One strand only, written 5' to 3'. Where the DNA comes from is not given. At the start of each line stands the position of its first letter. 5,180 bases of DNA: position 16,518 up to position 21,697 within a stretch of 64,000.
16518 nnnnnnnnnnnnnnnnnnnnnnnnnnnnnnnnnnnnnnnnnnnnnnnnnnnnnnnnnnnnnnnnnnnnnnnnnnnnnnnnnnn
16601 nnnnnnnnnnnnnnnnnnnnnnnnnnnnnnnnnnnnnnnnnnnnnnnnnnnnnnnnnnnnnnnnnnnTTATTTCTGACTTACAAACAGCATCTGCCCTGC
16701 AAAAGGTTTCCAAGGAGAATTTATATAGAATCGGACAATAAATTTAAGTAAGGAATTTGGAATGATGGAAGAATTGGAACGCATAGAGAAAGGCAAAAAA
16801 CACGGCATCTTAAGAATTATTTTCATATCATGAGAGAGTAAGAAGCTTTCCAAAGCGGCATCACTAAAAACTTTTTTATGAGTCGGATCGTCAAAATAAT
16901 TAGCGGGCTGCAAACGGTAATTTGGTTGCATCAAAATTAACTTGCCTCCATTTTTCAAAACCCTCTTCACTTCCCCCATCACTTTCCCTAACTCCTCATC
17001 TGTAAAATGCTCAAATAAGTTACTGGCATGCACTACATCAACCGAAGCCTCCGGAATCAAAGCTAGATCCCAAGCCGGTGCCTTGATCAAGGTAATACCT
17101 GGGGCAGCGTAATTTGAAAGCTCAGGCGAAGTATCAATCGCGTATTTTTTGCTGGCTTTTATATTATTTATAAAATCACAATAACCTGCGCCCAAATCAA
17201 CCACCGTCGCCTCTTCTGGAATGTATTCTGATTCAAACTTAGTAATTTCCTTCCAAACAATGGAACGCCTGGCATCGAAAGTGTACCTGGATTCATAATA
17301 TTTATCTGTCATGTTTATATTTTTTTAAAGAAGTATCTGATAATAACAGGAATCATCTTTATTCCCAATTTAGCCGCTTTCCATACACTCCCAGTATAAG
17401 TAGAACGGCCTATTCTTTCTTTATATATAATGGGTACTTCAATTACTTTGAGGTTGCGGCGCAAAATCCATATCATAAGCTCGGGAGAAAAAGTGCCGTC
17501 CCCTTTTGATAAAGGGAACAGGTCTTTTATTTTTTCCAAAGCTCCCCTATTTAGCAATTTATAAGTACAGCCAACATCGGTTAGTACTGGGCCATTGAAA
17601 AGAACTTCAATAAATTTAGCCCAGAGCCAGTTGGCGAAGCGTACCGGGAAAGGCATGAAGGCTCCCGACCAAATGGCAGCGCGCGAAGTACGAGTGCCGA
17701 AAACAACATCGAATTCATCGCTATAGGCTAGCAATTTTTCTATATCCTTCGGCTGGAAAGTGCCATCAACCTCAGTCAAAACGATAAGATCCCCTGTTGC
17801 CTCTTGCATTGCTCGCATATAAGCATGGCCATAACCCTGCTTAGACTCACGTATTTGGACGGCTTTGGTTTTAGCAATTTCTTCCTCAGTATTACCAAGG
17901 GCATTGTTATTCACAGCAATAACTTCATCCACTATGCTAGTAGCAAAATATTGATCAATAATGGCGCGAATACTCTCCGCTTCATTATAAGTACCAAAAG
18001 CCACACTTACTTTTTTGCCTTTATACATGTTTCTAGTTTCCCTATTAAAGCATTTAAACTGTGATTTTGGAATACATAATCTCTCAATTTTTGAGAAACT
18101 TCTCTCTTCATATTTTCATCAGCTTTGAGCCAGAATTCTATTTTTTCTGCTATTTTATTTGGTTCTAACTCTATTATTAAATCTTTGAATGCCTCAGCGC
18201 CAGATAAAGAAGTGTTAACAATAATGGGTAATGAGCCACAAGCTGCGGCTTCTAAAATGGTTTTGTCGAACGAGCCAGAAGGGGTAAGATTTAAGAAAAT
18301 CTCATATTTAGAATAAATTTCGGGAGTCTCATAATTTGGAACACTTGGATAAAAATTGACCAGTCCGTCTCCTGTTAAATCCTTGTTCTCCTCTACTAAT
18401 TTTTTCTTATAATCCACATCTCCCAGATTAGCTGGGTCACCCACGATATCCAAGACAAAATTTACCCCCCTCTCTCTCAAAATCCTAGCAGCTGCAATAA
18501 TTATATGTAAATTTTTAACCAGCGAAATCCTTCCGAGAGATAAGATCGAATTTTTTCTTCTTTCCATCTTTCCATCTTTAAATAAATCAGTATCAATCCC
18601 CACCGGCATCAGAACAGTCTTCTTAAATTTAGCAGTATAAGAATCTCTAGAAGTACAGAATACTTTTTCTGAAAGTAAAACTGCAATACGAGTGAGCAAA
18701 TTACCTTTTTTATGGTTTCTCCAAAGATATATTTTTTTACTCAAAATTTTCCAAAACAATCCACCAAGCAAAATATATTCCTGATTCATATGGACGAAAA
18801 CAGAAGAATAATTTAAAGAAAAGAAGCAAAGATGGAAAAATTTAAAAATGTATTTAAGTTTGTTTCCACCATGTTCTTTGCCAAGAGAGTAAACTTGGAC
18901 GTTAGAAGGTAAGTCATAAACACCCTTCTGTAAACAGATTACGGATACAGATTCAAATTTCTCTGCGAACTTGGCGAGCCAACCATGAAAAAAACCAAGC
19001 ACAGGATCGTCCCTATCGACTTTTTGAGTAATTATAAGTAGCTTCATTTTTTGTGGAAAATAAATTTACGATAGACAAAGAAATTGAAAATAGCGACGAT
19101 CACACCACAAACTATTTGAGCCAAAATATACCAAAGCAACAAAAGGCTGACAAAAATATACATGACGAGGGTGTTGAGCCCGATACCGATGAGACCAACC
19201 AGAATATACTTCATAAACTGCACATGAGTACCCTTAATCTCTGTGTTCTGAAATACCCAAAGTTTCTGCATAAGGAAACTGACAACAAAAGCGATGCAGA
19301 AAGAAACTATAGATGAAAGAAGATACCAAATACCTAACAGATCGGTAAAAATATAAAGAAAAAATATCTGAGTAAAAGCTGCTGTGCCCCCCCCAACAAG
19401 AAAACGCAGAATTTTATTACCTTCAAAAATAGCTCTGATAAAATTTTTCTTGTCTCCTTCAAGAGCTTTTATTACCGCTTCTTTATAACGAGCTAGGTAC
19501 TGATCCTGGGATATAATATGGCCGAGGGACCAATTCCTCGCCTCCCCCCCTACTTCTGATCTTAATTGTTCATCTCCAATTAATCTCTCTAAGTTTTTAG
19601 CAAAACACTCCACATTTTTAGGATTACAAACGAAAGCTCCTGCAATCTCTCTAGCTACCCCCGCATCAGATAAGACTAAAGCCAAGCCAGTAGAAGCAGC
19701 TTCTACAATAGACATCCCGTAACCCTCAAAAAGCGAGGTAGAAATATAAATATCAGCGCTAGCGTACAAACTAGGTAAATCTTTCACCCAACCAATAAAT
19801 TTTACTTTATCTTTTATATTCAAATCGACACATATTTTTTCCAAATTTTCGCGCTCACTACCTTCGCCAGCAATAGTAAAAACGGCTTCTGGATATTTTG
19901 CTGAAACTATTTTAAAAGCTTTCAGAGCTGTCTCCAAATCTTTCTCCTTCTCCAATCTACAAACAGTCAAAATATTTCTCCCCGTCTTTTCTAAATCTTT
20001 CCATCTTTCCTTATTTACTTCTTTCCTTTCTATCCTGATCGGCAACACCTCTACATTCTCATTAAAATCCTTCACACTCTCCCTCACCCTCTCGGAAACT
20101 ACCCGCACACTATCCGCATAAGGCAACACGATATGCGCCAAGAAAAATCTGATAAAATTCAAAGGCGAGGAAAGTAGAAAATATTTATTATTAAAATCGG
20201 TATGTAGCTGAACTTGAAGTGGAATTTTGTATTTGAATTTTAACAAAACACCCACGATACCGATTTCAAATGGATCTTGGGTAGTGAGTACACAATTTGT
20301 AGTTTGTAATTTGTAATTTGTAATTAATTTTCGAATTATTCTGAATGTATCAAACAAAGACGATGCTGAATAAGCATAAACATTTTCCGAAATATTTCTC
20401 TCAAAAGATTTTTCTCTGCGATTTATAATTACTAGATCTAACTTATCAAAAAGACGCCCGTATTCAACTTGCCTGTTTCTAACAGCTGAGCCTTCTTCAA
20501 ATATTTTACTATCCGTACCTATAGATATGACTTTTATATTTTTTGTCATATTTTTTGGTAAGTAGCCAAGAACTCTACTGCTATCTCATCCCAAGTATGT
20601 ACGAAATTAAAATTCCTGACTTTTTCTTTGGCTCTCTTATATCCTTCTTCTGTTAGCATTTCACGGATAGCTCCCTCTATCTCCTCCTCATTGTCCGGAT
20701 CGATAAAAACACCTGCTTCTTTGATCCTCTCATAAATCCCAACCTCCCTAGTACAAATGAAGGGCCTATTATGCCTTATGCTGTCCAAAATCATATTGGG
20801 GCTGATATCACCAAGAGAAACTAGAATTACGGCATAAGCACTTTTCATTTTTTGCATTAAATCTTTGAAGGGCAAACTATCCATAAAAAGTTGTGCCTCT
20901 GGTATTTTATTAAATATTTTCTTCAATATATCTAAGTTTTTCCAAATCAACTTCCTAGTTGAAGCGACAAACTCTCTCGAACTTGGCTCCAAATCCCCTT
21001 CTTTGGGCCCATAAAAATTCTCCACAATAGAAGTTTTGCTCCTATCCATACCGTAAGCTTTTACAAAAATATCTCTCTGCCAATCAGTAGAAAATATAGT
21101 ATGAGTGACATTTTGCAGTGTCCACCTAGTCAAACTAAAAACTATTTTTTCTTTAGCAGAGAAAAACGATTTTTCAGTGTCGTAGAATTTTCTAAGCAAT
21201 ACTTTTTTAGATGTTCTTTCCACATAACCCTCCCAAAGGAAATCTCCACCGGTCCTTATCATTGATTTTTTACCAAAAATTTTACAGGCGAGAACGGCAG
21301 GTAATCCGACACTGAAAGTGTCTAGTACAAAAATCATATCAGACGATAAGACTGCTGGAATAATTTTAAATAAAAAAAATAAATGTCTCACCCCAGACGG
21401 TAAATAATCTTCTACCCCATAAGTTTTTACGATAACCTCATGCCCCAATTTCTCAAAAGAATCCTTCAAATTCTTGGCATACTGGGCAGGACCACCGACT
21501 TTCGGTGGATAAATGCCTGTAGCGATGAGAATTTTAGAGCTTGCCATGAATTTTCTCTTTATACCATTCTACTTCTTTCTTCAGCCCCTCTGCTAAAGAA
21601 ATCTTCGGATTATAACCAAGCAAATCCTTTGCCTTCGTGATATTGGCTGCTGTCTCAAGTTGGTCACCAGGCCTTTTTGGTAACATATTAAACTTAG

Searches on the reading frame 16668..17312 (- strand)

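Call 10: search_protein_families(library=pfam, proteins=[window:16668-17312:-], max_evalue=0.001)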
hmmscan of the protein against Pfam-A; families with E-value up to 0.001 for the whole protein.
window:16668-17312:- (214 aa): 5 families
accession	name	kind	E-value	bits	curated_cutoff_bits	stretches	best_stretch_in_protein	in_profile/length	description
PF08241.18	Methyltransf_11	-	1.8e-11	45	21.2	1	38-127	1-95/95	Methyltransferase domain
PF13649.12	Methyltransf_25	-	1.1e-09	39.3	27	1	37-123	1-97/97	Methyltransferase domain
PF13489.12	Methyltransf_23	-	1.4e-09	38.3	27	1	15-157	4-153/164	Methyltransferase domain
PF08242.18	Methyltransf_12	-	6.9e-07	30.4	30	1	38-125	1-98/98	Methyltransferase domain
PF13847.12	Methyltransf_31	-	6.1e-05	23.2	27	1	35-135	5-118/145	Methyltransferase domain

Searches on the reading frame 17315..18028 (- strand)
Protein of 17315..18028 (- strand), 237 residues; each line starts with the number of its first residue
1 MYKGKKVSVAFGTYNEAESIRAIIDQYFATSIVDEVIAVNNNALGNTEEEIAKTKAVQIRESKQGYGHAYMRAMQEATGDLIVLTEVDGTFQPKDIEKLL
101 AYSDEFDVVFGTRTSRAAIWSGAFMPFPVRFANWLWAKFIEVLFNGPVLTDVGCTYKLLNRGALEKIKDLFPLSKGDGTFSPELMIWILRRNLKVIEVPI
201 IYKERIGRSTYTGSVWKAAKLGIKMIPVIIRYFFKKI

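Call 11: search_protein_families(library=pfam, proteins=[window:17315-18028:-], max_evalue=0.001)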
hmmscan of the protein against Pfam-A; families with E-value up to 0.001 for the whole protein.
window:17315-18028:- (237 aa): 1 family
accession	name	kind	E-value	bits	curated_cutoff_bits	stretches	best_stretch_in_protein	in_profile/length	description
PF00535.33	Glycos_transf_2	-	2.8e-15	57.1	23.3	1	8-167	1-167/168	Glycosyl transferase family 2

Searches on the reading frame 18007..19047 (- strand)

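Call 11: search_protein_families(library=pfam, proteins=[window:18007-19047:-], max_evalue=0.001)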
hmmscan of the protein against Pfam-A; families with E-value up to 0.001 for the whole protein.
window:18007-19047:- (346 aa): 3 families
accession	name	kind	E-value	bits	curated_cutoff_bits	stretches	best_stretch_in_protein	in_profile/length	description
PF00534.26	Glycos_transf_1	-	8.4e-15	55.2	26.4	1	157-314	7-163/172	Glycosyl transferases group 1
PF13692.12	Glyco_trans_1_4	-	1.3e-09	38.9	27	1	166-307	2-140/142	Glycosyl transferases group 1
PF13524.12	Glyco_trans_1_2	-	4.7e-08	33.5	25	1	201-334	19-138/144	Glycosyl transferase-like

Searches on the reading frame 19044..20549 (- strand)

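Call 11: search_protein_families(library=pfam, proteins=[window:19044-20549:-], max_evalue=0.001)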
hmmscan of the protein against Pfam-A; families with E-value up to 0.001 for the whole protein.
window:19044-20549:- (501 aa): 5 families
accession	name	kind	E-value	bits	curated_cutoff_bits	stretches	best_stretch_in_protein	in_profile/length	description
PF00534.26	Glycos_transf_1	-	1.2e-33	116.5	26.4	1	181-340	5-172/172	Glycosyl transferases group 1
PF13692.12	Glyco_trans_1_4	-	4.9e-28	98.6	27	1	191-326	2-142/142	Glycosyl transferases group 1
PF04138.20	GtrA_DPMS_TM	-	7.2e-21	75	26.1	1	382-498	1-117/117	GtrA/DPMS, transmembrane domain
PF20706.3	GT4-conflict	-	2.6e-05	23.8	26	1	152-302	158-320/385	Family 4 Glycosyltransferase in conflict systems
PF13439.12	Glyco_transf_4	-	0.00029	21.4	28.5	1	88-170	76-163/170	Glycosyltransferase Family 4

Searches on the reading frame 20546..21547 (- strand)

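Call 11: search_protein_families(library=pfam, proteins=[window:20546-21547:-], max_evalue=0.001)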
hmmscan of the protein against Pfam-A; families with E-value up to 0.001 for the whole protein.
window:20546-21547:- (333 aa): 2 families
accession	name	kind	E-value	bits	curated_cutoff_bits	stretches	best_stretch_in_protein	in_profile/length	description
PF13439.12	Glyco_transf_4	-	8.1e-07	29.6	28.5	0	129-178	116-165/170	Glycosyltransferase Family 4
PF13692.12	Glyco_trans_1_4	-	1.3e-05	25.9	27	1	219-299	61-141/142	Glycosyl transferases group 1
